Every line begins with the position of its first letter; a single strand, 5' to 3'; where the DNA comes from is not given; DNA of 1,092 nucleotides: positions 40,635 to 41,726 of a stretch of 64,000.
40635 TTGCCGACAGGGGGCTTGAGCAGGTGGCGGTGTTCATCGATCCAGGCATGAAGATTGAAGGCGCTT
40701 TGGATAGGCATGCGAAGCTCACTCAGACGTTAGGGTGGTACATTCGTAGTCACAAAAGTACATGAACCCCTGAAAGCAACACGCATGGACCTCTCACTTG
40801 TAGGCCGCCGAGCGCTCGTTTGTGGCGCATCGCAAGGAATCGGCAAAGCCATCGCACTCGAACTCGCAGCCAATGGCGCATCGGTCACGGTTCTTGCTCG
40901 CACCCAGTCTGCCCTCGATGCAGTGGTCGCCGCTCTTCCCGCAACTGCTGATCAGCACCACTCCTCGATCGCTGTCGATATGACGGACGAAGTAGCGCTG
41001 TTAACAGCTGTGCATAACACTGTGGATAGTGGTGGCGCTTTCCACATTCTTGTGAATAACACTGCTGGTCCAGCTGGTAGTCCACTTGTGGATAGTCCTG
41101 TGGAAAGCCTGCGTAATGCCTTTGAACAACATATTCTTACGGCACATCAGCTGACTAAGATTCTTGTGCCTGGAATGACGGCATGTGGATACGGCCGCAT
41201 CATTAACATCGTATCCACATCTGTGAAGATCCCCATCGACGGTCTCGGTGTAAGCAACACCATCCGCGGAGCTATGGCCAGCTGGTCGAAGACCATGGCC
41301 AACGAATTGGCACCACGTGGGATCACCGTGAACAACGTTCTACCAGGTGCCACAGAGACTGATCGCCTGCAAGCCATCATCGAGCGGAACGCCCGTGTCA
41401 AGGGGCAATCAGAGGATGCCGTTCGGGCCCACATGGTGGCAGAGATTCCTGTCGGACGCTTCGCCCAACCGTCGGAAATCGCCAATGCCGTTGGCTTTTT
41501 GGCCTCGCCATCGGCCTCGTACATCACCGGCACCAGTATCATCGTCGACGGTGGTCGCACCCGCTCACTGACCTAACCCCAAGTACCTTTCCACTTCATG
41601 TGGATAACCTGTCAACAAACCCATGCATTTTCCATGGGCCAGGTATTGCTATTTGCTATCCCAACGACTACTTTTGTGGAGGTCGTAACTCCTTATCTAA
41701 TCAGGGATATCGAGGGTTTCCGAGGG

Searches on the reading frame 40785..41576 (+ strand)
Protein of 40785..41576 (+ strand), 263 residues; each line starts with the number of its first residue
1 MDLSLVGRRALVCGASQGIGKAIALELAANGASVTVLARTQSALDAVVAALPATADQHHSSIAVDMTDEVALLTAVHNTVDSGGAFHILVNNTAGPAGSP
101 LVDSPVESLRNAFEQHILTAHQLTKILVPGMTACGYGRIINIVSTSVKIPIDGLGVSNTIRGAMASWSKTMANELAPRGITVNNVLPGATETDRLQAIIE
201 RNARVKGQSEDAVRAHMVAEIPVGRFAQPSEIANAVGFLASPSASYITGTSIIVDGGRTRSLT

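Call 5: search_protein_families(library=pfam, proteins=[window:40785-41576:+])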
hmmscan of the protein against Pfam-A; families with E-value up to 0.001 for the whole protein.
window:40785-41576:+ (263 aa): 4 families
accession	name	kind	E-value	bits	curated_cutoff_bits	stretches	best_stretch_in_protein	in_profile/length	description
PF13561.12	adh_short_C2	-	2.6e-43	148.7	27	1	14-258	1-235/236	Enoyl-(Acyl carrier protein) reductase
PF00106.31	adh_short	-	2.6e-34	118.9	26.6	1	10-200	3-192/195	short chain dehydrogenase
PF02882.25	THF_DHG_CYH_C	-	0.00044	20.1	27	0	3-47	32-76/160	Tetrahydrofolate dehydrogenase/cyclohydrolase, NAD(P)-binding domain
PF08659.16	KR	-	0.00087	19.7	22.6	0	11-127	4-123/180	KR domain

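Call 6: search_protein_families(library=ncbifam, proteins=[window:40785-41576:+])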
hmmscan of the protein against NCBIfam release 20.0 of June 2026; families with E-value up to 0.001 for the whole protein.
window:40785-41576:+ (263 aa): 222 families (the best 25 are shown)
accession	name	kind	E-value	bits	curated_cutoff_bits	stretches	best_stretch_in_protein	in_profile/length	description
NF005559.1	PRK07231.1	subfamily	1.7e-53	181.7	215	1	5-259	2-248/249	glucose 1-dehydrogenase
NF006212.0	PRK08339.1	equivalog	2e-49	168.6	339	1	3-261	4-261/263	short chain dehydrogenase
NF005095.0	PRK06523.1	subfamily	5.4e-45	153.9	231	1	3-260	6-259/261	oxidoreductase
NF004778.0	PRK06124.1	equivalog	6.4e-45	153.5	303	1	3-259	7-253/256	SDR family oxidoreductase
NF005873.0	PRK07814.1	equivalog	1.2e-44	152.8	346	1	5-259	8-252/263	SDR family oxidoreductase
NF009466.0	PRK12826.1-2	subfamily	8.3e-44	149.9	222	1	8-259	4-245/248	3-oxoacyl-ACP reductase FabG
NF005909.0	PRK07890.1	subfamily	2.4e-43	148.3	258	1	5-258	5-257/260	short chain dehydrogenase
NF004779.0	PRK06125.1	subfamily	1.7e-42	145.7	261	1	1-259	1-254/259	short-chain dehydrogenase/reductase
NF004197.0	PRK05653.1-1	equivalog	4.7e-42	144.3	332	1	1-259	1-247/249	3-oxoacyl-ACP reductase FabG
TIGR02415.1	23BDH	subfamily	6.4e-41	140.4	304.35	1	9-257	2-250/254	acetoin reductase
NF009468.0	PRK12826.1-4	equivalog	1.9e-40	139.2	318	1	4-258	4-247/256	SDR family oxidoreductase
TIGR01963.1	PHB_DH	subfamily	3e-40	138.1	307.05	1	8-259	2-253/255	3-hydroxybutyrate dehydrogenase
NF009093.0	PRK12429.1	subfamily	6.4e-40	137.1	258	1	5-258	3-256/259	3-hydroxybutyrate dehydrogenase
NF004198.0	PRK05653.1-3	equivalog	7e-40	137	296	1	5-258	5-246/248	3-oxoacyl-ACP reductase FabG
NF005446.0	PRK07035.1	equivalog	1.6e-39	135.7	373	1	3-258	7-253/255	SDR family oxidoreductase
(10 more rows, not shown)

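Call 50: search_solved_structures(query=window:40785-41576:+, max_evalue=1e-20)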
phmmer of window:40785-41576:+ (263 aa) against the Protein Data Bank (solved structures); distinct sequences matched with E-value up to 1e-20: 149 (the best 60 are shown).
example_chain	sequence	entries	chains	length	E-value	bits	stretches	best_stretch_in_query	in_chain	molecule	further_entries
5va8_A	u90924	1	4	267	6.4e-50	173.3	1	1-258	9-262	Short-chain dehydrogenase/reductase SDR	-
5vps_A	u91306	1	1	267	1.9e-44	155.4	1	1-258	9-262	Short-chain dehydrogenase/reductase SDR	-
5idx_A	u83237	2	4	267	1.1e-43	152.8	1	1-258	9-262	Short-chain dehydrogenase/reductase SDR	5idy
9fe6_A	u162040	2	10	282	4.4e-37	131.3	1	4-258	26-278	SDR family oxidoreductase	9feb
2z1n_A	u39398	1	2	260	1e-36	130.1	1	1-257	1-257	dehydrogenase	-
6jh7_A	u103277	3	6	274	4.6e-35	124.6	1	1-261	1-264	Short chain dehydrogenase family protein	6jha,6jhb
1o5i_A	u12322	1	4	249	5.5e-34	121.1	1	1-259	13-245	3-oxoacyl-(acyl carrier protein) reductase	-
3tzh_A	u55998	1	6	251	5.2e-33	117.9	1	3-258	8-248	3-oxoacyl-[acyl-carrier protein] reductase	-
3tzk_A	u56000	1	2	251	7.5e-33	117.4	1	3-258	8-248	3-oxoacyl-[acyl-carrier protein] reductase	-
4wjz_A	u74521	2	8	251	9.3e-33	117.1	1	3-258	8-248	3-oxoacyl-[acyl-carrier-protein] reductase FabG | 3-oxoacyl-[acyl-carrier protein] reductase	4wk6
5end_A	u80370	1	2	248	1.8e-32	116.2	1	3-258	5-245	3-oxoacyl-[acyl-carrier-protein] reductase FabG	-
3op4_A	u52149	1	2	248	2.1e-32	116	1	3-258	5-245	3-oxoacyl-[acyl-carrier protein] reductase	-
3rro_A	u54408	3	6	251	2.2e-32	115.9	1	3-258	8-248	3-ketoacyl-(acyl-carrier-protein) reductase | 3-oxoacyl-[acyl-carrier protein] reductase | 3-oxoacyl-[acyl-carrier-protein] reductase FabG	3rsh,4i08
3tzc_A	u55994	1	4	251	2.2e-32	115.9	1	3-258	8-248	3-oxoacyl-[acyl-carrier protein] reductase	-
3u09_A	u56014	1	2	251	3.7e-32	115.1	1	3-258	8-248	3-oxoacyl-[acyl-carrier-protein] reductase FabG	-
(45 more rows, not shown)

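Call 62: search_dna_similar(query=window:40785-41576:+, collection=plasmids, mode=protein, max_rows=15, max_evalue=1e-30)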
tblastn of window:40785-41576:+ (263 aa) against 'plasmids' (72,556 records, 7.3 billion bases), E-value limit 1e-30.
Records with a match: 423; places in all: 448; records where one place covers at least 80% of the query: 373.
Best place of each record, by identity: <60% 423.
By first word of the organism name: Ralstonia 127; Rhizobium 90; Sinorhizobium 16; Ensifer 12; Streptomyces 11; Burkholderia 10; Azospirillum 9; Pantoea 8; Bradyrhizobium 8; Agrobacterium 7; and 63 more.
By predicted mobility (MOB-suite, as given by PLSDB): non-mobilizable 234; mobilizable 127; conjugative 62.
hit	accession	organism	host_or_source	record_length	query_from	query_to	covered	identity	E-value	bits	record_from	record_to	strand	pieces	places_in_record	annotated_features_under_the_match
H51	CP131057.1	Hyphomicrobiales bacterium UR115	tomato,bacteria,rhizosphere soil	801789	1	260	99%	44.6%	3e-53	192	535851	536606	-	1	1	none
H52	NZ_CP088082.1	Ideonella dechloratans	Cell culture,Activated sludge, ...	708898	1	257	98%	43.6%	2e-53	193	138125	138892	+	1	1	SDR family oxidoreductase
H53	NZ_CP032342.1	Azospirillum brasilense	soil sample,Agricultural field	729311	1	257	98%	43.5%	9e-48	176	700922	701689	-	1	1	SDR family oxidoreductase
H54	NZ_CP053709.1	Lichenicola cladoniae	Cladonia borealis,cell culture,lichen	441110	1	262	100%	42.0%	4e-45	169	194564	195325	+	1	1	SDR family oxidoreductase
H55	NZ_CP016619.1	Microvirga ossetica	Vicia alpestris,cell culture,nodules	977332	1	262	100%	41.9%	3e-49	181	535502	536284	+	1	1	SDR family oxidoreductase | dihydrodipicolinate synthase family protein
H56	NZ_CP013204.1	Paenibacillus sp. IHB B 3084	single,lake sediment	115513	1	262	98%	42.4%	1e-42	199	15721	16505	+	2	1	none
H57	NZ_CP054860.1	Martelella sp. NC18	single cell,mine sediment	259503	1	262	100%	41.6%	3e-46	172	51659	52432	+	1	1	SDR family oxidoreductase | dihydrodipicolinate synthase family protein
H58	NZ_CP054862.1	Martelella sp. NC20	single cell,Soudan mine sediment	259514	1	262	100%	41.6%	3e-46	172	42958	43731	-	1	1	SDR family oxidoreductase | dihydrodipicolinate synthase family protein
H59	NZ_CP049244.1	Allorhizobium pseudoryzae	cell culture,soil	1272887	1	262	100%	41.6%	7e-46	171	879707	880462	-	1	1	none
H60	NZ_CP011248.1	Agrobacterium tumefaciens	Achillea ptarmica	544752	1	260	99%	41.9%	3e-47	175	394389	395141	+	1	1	SDR family oxidoreductase | hydA: dihydropyrimidinase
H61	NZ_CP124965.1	Agrobacterium tumefaciens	lilac,cell culture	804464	1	260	99%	41.9%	3e-47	175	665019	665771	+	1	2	SDR family oxidoreductase | hydA: dihydropyrimidinase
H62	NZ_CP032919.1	Agrobacterium tumefaciens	-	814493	1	260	99%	41.9%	3e-47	175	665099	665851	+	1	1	SDR family oxidoreductase | hydA: dihydropyrimidinase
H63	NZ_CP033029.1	Agrobacterium tumefaciens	-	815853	1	260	99%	41.9%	3e-47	175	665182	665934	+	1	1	SDR family oxidoreductase | hydA: dihydropyrimidinase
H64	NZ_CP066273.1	Agrobacterium tumefaciens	-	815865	1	260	99%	41.9%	3e-47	175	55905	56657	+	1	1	SDR family oxidoreductase | hydA: dihydropyrimidinase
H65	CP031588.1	Paracoccaceae bacterium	Isolate culture,marine surface water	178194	1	262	100%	40.8%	8e-49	179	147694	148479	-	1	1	fabG_25: 3-oxoacyl-[acyl-carrier-protein] reductase FabG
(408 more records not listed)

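Call 63: search_solved_structures(query=window:40785-41576:+, max_evalue=1e-35, show_alignments=2)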
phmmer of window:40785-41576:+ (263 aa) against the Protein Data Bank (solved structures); distinct sequences matched with E-value up to 1e-35: 5.
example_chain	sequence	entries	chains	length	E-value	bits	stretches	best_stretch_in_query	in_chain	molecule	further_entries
5va8_A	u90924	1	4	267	6.4e-50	173.3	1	1-258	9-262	Short-chain dehydrogenase/reductase SDR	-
5vps_A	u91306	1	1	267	1.9e-44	155.4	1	1-258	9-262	Short-chain dehydrogenase/reductase SDR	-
5idx_A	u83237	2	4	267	1.1e-43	152.8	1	1-258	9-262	Short-chain dehydrogenase/reductase SDR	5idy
9fe6_A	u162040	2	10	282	4.4e-37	131.3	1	4-258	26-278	SDR family oxidoreductase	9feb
2z1n_A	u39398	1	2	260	1e-36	130.1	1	1-257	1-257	dehydrogenase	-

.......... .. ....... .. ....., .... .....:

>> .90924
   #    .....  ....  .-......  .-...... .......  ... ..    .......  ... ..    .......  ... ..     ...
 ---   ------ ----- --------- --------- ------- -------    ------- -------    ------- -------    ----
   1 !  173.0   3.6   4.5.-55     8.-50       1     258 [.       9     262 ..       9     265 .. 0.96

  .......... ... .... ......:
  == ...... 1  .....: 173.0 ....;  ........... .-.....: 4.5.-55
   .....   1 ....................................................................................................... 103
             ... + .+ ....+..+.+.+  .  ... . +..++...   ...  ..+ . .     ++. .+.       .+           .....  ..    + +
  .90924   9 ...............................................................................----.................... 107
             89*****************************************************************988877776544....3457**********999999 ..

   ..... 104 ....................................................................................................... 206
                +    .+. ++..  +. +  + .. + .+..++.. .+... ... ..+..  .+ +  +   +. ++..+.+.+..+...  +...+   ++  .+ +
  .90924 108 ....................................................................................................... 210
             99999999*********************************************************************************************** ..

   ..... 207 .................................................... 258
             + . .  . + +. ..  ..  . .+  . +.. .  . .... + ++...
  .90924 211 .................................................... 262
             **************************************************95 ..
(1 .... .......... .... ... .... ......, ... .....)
